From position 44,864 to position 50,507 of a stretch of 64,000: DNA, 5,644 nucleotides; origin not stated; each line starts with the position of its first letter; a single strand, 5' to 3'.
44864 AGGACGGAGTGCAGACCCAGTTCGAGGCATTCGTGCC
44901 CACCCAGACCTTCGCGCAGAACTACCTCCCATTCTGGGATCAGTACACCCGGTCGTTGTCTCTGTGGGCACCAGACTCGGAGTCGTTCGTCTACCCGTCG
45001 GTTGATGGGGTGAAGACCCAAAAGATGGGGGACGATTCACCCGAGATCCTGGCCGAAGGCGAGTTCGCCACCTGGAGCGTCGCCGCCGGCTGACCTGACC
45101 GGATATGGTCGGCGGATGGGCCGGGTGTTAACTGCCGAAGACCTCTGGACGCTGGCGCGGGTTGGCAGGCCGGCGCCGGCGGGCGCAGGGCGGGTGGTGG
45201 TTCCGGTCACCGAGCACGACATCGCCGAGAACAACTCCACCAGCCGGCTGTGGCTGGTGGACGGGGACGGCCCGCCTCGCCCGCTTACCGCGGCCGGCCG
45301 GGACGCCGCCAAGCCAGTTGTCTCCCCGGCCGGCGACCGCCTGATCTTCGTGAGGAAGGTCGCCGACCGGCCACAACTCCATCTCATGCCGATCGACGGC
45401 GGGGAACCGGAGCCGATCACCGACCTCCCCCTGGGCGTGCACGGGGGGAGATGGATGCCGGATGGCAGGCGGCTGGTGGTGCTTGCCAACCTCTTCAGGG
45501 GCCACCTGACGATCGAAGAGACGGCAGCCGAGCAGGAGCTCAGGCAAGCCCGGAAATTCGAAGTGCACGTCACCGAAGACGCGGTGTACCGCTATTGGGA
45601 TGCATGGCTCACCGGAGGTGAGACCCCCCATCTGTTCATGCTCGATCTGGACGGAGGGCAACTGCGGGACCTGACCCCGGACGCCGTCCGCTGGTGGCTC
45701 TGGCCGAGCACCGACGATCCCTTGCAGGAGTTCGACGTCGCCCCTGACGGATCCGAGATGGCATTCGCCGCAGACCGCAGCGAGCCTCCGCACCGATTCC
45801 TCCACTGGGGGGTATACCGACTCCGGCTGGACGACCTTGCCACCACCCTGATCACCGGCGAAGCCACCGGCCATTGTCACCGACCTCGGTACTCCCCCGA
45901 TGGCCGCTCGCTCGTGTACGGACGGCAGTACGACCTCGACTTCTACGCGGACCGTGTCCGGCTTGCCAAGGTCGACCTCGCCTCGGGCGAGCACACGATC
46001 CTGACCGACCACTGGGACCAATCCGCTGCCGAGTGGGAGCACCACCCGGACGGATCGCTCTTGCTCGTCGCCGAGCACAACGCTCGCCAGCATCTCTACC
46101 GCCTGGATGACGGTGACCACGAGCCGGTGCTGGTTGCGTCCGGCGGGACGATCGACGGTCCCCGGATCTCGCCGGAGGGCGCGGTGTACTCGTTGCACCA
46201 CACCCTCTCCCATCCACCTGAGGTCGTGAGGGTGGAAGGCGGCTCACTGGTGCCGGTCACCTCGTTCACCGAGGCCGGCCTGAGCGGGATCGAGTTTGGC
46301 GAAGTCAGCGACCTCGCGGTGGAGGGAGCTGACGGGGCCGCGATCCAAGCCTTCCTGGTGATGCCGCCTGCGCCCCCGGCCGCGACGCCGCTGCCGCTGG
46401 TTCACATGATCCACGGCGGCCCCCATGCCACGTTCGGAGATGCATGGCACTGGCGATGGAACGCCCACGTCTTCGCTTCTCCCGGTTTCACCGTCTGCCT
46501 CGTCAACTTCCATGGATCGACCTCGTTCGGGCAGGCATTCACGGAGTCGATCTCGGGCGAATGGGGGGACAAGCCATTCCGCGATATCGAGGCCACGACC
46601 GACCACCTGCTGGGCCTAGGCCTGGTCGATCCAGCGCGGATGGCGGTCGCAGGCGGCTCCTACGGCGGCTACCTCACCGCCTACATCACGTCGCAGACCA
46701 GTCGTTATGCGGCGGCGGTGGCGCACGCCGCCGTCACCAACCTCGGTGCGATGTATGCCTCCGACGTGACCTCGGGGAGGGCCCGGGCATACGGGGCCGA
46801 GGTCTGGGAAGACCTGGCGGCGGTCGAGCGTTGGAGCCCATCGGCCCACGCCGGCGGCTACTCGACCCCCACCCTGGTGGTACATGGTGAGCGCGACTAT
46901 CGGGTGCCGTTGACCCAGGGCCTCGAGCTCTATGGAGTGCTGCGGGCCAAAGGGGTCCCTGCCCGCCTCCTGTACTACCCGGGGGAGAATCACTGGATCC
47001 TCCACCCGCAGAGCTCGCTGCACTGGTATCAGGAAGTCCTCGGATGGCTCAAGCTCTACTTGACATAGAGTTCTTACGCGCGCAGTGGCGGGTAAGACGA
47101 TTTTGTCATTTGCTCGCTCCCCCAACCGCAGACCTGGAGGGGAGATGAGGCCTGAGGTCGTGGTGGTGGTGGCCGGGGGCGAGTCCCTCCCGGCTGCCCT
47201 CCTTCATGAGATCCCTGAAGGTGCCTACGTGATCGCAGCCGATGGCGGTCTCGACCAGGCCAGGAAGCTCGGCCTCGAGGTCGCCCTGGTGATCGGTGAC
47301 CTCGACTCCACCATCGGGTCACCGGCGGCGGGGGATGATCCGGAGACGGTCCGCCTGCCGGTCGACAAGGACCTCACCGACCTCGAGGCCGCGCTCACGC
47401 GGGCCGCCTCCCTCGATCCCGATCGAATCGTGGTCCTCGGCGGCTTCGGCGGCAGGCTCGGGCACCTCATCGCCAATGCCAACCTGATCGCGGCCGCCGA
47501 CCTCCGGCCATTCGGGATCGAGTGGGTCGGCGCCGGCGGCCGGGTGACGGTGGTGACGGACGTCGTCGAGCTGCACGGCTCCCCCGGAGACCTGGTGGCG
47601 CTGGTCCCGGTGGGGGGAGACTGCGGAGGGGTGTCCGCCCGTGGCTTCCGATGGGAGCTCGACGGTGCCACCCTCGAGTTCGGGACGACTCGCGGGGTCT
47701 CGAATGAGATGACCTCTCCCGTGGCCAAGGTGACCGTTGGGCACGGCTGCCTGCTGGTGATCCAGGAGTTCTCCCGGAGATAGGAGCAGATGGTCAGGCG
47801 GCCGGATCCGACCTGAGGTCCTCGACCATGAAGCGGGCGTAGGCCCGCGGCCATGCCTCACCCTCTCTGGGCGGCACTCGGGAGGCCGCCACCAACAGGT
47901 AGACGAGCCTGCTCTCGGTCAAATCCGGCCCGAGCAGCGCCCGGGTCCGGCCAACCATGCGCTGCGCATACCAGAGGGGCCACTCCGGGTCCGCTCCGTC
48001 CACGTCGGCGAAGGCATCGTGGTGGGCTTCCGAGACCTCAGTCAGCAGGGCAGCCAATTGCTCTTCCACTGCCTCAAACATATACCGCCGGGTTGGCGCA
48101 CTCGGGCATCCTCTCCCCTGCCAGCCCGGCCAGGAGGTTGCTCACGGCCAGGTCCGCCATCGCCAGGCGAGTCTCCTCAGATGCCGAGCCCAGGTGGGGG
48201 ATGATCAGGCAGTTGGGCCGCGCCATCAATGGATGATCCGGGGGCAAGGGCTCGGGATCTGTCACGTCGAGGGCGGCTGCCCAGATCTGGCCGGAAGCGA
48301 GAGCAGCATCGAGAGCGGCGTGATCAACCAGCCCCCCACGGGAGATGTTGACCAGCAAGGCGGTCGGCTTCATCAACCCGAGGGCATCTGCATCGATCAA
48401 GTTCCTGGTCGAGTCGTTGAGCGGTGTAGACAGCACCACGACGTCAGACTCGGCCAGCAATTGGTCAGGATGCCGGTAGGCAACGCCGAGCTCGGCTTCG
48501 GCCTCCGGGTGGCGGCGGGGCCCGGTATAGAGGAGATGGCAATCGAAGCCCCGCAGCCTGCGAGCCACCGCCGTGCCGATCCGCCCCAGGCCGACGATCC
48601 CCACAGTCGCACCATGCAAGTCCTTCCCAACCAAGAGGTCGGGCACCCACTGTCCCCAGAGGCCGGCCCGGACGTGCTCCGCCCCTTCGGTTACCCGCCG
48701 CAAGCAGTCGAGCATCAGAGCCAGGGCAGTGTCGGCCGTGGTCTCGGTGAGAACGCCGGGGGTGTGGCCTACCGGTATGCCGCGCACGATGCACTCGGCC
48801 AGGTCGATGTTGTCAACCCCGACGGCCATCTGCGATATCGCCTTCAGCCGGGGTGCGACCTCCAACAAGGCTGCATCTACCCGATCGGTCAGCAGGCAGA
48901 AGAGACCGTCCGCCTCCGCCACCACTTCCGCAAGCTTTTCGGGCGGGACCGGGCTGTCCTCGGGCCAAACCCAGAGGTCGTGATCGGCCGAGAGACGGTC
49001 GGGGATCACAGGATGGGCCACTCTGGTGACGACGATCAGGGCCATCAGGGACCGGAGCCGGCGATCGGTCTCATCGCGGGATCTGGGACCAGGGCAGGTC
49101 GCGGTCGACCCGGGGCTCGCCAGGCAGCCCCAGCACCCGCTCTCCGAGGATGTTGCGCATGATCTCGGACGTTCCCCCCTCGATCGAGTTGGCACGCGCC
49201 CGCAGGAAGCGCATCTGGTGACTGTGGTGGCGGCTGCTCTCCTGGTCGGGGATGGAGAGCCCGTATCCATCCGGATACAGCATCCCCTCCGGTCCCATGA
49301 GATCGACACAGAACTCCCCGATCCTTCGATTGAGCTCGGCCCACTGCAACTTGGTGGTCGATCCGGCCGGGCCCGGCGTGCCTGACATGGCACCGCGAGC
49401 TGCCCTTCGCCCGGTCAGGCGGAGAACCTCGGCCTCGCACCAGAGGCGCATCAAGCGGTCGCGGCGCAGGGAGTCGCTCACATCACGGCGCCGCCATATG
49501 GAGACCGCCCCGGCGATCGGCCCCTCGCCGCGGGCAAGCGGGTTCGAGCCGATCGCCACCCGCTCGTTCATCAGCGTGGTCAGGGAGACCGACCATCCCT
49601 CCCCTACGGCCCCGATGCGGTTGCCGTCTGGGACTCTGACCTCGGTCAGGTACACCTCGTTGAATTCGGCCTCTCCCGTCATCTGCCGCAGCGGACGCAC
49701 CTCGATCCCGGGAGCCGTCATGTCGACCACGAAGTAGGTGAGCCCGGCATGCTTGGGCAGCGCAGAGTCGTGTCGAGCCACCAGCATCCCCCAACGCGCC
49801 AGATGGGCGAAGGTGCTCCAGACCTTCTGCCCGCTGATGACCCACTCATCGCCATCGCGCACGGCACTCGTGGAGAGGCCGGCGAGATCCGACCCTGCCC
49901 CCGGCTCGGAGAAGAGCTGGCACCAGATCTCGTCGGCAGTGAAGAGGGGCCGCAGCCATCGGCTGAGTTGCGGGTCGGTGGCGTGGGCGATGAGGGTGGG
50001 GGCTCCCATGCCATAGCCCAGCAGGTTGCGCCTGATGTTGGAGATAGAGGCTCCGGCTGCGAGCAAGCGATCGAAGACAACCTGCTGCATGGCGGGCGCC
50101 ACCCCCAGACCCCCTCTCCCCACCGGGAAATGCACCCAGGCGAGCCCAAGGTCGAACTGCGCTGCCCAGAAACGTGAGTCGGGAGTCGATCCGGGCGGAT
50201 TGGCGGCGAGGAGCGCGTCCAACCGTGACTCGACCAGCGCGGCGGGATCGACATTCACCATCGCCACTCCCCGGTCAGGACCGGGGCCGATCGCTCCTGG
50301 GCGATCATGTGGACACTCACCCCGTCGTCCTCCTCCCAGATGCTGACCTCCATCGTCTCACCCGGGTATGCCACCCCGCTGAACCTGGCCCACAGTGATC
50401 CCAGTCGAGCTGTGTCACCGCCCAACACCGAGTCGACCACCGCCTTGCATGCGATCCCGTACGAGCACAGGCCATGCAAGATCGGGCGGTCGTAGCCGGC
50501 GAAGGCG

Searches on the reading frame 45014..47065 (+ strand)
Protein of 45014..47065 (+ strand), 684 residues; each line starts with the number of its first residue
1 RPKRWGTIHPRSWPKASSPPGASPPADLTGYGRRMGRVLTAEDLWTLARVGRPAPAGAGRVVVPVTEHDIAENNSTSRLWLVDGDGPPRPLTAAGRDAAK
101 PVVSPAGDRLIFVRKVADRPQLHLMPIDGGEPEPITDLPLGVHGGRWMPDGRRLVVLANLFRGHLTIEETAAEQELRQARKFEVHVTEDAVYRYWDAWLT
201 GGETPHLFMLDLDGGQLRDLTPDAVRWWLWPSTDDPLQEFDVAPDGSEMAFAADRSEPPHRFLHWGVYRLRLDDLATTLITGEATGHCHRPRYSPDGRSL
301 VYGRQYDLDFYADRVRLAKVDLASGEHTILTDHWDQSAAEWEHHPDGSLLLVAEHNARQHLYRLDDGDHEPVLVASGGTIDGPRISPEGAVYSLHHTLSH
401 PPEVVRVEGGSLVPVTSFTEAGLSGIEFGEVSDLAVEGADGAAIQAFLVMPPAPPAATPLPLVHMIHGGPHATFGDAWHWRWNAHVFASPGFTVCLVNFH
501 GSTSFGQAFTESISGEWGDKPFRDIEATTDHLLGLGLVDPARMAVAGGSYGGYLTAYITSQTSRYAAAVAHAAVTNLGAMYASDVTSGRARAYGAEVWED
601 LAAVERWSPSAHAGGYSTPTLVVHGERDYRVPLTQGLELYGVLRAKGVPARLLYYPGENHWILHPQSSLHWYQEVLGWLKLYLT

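Call 11: search_protein_families(library=pfam, proteins=[window:45014-47065:+])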
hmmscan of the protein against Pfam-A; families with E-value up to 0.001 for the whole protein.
window:45014-47065:+ (684 aa): 3 families
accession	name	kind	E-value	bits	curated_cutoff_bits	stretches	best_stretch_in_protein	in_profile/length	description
PF00326.27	Peptidase_S9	-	2.5e-50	171.3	22.6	1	478-683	1-210/213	Prolyl oligopeptidase family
PF07676.18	PD40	-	2e-08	34.4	20.9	0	289-302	12-25/38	WD40-like Beta Propeller Repeat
PF20434.5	BD-FAE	-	1.1e-07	32.1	26.8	1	559-641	127-213/215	BD-FAE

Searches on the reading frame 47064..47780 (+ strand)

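Call 81: search_protein_families(library=pfam, proteins=[window:47064-47780:+], max_evalue=0.0001)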
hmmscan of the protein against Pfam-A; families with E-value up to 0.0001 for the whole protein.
window:47064-47780:+ (239 aa): 2 families
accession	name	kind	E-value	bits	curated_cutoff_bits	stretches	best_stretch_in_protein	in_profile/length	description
PF04263.21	TPK_catalytic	-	2.9e-16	59.8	30.7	1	54-144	9-103/113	Thiamin pyrophosphokinase, catalytic domain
PF04265.19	TPK_B1_binding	-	1.3e-12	47.6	22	1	175-230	11-67/67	Thiamin pyrophosphokinase, vitamin B1 binding domain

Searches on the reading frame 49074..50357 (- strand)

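Call 81: search_protein_families(library=pfam, proteins=[window:49074-50357:-], max_evalue=0.0001)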
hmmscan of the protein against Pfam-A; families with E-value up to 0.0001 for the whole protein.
window:49074-50357:- (428 aa): 3 families
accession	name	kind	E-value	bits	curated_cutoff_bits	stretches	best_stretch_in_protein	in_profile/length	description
PF00441.29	Acyl-CoA_dh_1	-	1.4e-22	80.9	22.4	1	252-409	1-150/150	Acyl-CoA dehydrogenase, C-terminal domain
PF02770.24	Acyl-CoA_dh_M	-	2.9e-20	72.7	33.3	1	146-237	1-94/97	Acyl-CoA dehydrogenase, middle domain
PF02771.21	Acyl-CoA_dh_N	-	7.9e-05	23.4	22.9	0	61-140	34-111/113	Acyl-CoA dehydrogenase, N-terminal domain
